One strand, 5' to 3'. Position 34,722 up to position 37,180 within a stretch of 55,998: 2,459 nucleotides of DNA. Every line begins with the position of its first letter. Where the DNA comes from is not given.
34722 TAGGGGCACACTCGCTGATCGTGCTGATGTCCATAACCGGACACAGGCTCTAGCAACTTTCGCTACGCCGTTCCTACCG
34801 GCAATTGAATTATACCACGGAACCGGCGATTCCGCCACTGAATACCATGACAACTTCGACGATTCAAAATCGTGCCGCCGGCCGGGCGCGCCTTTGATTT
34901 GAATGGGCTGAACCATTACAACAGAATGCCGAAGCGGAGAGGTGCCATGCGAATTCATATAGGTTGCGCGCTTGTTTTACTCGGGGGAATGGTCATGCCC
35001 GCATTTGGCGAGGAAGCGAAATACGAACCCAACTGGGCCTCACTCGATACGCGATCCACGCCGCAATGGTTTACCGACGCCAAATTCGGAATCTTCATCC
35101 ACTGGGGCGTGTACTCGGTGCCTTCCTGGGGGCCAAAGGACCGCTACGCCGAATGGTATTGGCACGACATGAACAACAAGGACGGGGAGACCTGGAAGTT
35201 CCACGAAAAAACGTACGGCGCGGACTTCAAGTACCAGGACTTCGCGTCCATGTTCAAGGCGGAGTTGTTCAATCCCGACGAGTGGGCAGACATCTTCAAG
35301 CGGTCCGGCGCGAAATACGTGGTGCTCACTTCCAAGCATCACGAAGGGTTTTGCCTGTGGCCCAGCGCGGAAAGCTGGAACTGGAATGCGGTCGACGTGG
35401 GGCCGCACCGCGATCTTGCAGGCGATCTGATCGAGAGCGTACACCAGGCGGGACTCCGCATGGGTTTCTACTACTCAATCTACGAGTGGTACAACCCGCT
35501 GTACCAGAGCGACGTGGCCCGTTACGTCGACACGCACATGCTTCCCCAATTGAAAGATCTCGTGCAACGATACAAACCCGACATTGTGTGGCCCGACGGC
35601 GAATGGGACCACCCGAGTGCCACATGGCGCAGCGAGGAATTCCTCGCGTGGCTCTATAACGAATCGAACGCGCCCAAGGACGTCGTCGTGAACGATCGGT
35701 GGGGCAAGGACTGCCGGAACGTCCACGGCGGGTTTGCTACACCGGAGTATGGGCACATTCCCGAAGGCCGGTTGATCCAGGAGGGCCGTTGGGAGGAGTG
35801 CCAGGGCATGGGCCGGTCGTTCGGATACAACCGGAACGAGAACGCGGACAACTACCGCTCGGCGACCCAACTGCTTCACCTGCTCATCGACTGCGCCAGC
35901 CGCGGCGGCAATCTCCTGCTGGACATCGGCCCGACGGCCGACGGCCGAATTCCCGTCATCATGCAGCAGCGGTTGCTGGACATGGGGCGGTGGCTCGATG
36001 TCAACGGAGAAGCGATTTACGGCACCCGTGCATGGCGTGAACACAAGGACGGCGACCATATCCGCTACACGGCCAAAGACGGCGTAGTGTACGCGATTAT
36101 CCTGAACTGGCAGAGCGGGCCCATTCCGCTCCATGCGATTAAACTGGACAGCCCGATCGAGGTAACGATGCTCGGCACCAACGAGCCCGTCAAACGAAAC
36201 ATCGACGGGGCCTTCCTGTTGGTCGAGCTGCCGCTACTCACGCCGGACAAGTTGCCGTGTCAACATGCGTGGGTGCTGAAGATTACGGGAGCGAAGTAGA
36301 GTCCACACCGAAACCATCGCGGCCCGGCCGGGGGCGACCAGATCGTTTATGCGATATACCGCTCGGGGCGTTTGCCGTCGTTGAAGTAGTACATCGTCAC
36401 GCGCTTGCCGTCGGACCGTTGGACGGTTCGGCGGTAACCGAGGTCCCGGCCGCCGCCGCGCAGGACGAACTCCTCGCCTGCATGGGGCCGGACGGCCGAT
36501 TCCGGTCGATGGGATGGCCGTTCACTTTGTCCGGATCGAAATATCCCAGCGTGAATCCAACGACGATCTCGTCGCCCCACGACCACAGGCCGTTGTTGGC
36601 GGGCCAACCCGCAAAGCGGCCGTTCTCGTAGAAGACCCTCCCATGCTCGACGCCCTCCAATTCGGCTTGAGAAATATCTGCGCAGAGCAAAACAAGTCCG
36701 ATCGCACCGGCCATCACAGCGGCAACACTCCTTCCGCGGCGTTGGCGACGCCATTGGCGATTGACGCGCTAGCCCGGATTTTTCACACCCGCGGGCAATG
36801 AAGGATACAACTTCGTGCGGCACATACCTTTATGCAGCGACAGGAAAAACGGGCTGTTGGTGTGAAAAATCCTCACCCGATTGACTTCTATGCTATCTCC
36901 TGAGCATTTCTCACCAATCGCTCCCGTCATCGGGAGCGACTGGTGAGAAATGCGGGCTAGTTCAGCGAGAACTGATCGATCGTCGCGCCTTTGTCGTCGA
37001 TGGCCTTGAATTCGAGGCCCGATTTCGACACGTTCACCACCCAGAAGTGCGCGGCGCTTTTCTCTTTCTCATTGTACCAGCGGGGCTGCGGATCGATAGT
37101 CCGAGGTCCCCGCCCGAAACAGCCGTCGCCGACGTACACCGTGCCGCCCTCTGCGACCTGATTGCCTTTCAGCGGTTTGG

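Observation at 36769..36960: Flanking (Y)TAR tetranucleotides behave as target-site duplications and double as stop codons of neighbouring genes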

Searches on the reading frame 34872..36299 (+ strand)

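Call 9: search_protein_families(library=pfam, proteins=[window:34872-36299:+])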
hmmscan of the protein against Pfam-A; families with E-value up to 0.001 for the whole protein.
window:34872-36299:+ (475 aa): 2 families
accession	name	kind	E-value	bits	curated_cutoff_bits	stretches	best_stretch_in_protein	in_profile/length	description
PF01120.23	Alpha_L_fucos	-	6.9e-129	430.6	25.2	1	48-380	11-345/345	Alpha-L-fucosidase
PF16757.11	Fucosidase_C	-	1.1e-14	55.2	25.6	1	395-472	7-88/88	Alpha-L-fucosidase C-terminal domain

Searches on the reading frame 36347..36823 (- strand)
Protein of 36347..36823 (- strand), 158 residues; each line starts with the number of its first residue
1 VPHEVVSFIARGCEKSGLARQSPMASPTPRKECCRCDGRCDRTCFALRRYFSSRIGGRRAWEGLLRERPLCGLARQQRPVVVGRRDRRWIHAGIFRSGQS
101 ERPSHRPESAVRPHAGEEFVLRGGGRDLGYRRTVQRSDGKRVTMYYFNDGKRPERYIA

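Call 59: search_protein_families(library=pfam, proteins=[window:36347-36823:-], max_evalue=0.01)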
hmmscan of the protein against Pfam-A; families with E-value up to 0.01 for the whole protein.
window:36347-36823:- (158 aa): 0 families

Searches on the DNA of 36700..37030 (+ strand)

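Call 51: search_rna_families(source=window, start=36700, end=37030, threshold=evalue, max_evalue=10)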
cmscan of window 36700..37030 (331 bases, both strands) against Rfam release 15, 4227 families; matches with E-value up to 10: 9.
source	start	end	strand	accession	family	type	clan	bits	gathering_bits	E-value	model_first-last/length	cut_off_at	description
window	36903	36953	-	RF04198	MIR8670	Gene; miRNA;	-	22.6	150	0.043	1-142/142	no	MIR8670 microRNA precursor family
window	36896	36956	-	RF04163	mir-8364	Gene; miRNA;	-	17.5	67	1.4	1-61/61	no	mir-8364 microRNA precursor family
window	36904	36953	-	RF00857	mir-233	Gene; miRNA;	-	16.9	67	1.3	1-78/78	no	mir-233 microRNA precursor family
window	36885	36916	+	RF01353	CRISPR-DR44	Gene; CRISPR;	-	16.9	35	5.5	1-28/28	no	CRISPR RNA direct repeat element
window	36886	36967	+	RF03958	mir-959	Gene; miRNA;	-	16.5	85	2.9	1-91/91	no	mir-959 microRNA precursor family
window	36869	36941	-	RF01998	group-II-D1D4-1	Intron;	CL00102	16.3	35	1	1-84/84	no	Group II catalytic intron D1-D4-1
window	36891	36962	+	RF03420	mir-1200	Gene; miRNA;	-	15.8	71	1.6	1-76/76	no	mir-1200 microRNA precursor family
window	36905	36950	+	RF00178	mir-24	Gene; miRNA;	-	12.4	50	7.9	1-69/69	no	mir-24 microRNA precursor family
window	36920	36977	+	RF01136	sR28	Gene; snRNA; snoRNA; CD-box;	-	8.9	39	7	1-55/55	no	Small nucleolar RNA sR28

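Call 61: search_dna_similar(query=window:36765-36964:+, collection=plasmids, mode=distant, max_evalue=1, max_rows=10)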
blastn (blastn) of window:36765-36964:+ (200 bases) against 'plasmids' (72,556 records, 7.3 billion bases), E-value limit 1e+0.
No match.
